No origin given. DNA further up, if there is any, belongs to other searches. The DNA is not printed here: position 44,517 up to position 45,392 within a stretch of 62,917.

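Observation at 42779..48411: Pycsar/CBASS-like cyclic-nucleotide defence module with an unusual gene set, plus divergent CapH/CapP-like regulators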

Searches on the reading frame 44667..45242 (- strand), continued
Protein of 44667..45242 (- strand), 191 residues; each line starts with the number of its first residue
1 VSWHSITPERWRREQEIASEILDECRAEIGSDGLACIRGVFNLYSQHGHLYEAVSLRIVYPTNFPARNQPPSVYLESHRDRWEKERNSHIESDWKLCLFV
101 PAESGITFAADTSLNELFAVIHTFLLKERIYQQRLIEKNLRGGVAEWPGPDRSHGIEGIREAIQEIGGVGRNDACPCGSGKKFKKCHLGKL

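Call 58: fold_search(model_id=the predicted structure, library=pdb)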
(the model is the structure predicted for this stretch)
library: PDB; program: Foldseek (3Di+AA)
matches with E <= 10: 909; with E <= 0.001: 0
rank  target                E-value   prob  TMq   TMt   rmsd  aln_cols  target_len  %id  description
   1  4yc1_B                5.4e-03  0.99  0.30  0.38   4.9        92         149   15  Structure of the human TSG101-UEV domain in the P321 space group (released 2016-03-09)
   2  2f0r_A                5.8e-03  0.99  0.32  0.41   5.3        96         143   14  Crystallographic structure of human Tsg101 UEV domain (released 2006-03-28)
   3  7zlx_E                5.8e-03  0.99  0.30  0.38   5.0        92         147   15  Crystal Structure of the TSG101-UEV domain:space group P21 (released 2022-06-22)
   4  6cyo                  6.5e-03  0.99  0.41  0.50   5.7       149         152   14  Crystal structure of human UBE2A (RAD6A) (released 2018-12-12)
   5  1s1q_A                6.5e-03  0.99  0.37  0.47   6.2       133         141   11  TSG101(UEV) domain in complex with Ubiquitin (released 2004-05-04)
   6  7zlx_G                7.4e-03  1.00  0.42  0.55   5.2       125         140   14  Crystal Structure of the TSG101-UEV domain:space group P21 (released 2022-06-22)
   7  1s1q_C                8.9e-03  1.00  0.40  0.52   5.0       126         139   14  TSG101(UEV) domain in complex with Ubiquitin (released 2004-05-04)
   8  7zlx_B                8.9e-03  1.00  0.40  0.51   5.0       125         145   14  Crystal Structure of the TSG101-UEV domain:space group P21 (released 2022-06-22)
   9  3rz3_A                1.1e-02  0.97  0.41  0.46  12.3       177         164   12  Human Cdc34 E2 in complex with CC0651 inhibitor (released 2011-07-06)
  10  7zlx_C                1.1e-02  0.98  0.29  0.37   5.1        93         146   16  Crystal Structure of the TSG101-UEV domain:space group P21 (released 2022-06-22)
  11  3p9g_A                1.2e-02  1.00  0.33  0.43   3.6        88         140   12  Crystal structure of the TSG101 UEV domain in complex with FA459 peptide (released 2011-06-29)
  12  6cyr                  1.2e-02  0.99  0.42  0.50   5.7       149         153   15  Crystal structure of the UBE2A variant Q93E (released 2018-12-12)
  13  4yc1_A                1.2e-02  0.98  0.30  0.37   4.9        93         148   15  Structure of the human TSG101-UEV domain in the P321 space group (released 2016-03-09)
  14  5bnb_A                1.3e-02  0.99  0.41  0.50   5.6       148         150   10  Crystal structure of a Ube2S-ubiquitin conjugate (released 2016-02-17)
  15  2h2y_B                1.4e-02  0.99  0.38  0.57   4.7       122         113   16  Crystal structure of ubiquitin conjugating enzyme E2 from plasmodium falciparum (released 2006-06-20)
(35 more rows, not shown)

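Call 74: find_related_loci(query=A6, collection=metagenome_contigs, flank=6000)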
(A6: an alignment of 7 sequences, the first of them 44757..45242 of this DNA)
Query A6 (162 aa) in metagenome_contigs; peptide patterns used: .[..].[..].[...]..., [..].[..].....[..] (x = any residue, [..] = any of these).
66 stretches matched a pattern; 16 encode a relative of the query (tblastn E <= 1e-3); 16 distinct loci.
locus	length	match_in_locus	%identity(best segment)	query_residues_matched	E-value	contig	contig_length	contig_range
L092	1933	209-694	64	1-162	2e-73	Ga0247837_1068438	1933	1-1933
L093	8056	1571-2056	63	1-162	1e-69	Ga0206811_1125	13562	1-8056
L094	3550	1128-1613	64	1-162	6e-70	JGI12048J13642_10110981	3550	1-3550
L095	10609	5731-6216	62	1-162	3e-67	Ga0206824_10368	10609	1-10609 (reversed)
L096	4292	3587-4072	61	1-162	3e-67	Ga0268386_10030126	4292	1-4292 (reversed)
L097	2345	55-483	64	1-143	3e-64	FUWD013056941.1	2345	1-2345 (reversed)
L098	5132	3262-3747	57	1-162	9e-63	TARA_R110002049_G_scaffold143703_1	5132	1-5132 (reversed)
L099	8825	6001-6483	52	1-162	2e-51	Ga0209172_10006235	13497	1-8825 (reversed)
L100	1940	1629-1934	76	43-144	7e-51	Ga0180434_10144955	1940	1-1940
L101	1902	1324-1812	49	1-162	8e-48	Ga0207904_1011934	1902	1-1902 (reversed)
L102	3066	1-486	48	1-161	1e-46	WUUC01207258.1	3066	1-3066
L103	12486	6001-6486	42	1-162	2e-43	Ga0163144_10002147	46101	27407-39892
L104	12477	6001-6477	45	1-162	1e-40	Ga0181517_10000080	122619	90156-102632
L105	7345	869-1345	45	1-162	1e-40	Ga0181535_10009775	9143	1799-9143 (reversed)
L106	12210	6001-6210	60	29-98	7e-26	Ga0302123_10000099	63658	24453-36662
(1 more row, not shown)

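Call 86: search_protein_families(library=padloc, proteins=[L103:4426-6591:+], max_evalue=0.001)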
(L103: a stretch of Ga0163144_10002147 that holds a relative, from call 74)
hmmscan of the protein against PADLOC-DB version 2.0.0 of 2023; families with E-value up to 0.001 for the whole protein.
L103:4426-6591:+ (722 aa): 16 families
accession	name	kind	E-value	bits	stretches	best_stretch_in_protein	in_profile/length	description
PDLC02366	PycC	-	3.4e-99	331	1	1-487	1-468/486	-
PDLC00765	PycC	-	5.4e-93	310.6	1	1-500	1-464/477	Pycsar cyclase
PDLC00762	PycC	-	1e-67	227.2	1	1-480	3-480/508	Pycsar cyclase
PDLC02367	PycC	-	8.4e-26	88.8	2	265-445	23-193/226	-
PDLC00766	PycC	-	8.4e-21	72.5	2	127-220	119-214/232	Pycsar cyclase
PDLC02369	PycC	-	3.2e-18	64.2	2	358-458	107-204/248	-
PDLC00865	E2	-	6.1e-18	63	2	555-685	26-143/219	E2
PDLC00872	E2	-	1.2e-15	55.5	1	557-719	24-192/216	E2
PDLC00833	E1-E2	-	9.4e-13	46.2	2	692-718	169-195/222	E1-E2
PDLC02368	PycC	-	5.9e-09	33.9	1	276-447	35-203/234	-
PDLC02370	PycC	-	1e-08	33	1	272-453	68-247/340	-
PDLC00861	E2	-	4.6e-08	30.9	1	557-719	29-200/232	E2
PDLC00763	PycC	-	1e-07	29.6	1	331-449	94-212/268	Pycsar cyclase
PDLC00871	E2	-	7.2e-07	27.1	1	579-719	52-194/241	E2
PDLC04917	PDC-S12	-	8.8e-06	23.8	1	690-713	193-216/218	-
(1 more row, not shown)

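Call 103: find_related_loci(query=A6, collection=viral_contigs, flank=5000)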
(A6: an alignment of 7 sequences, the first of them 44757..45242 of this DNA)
Query A6 (162 aa) in viral_contigs; peptide patterns used: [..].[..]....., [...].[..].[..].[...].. (x = any residue, [..] = any of these).
16 stretches matched a pattern, but none encodes a relative of the query by tblastn (E <= 1e-3).
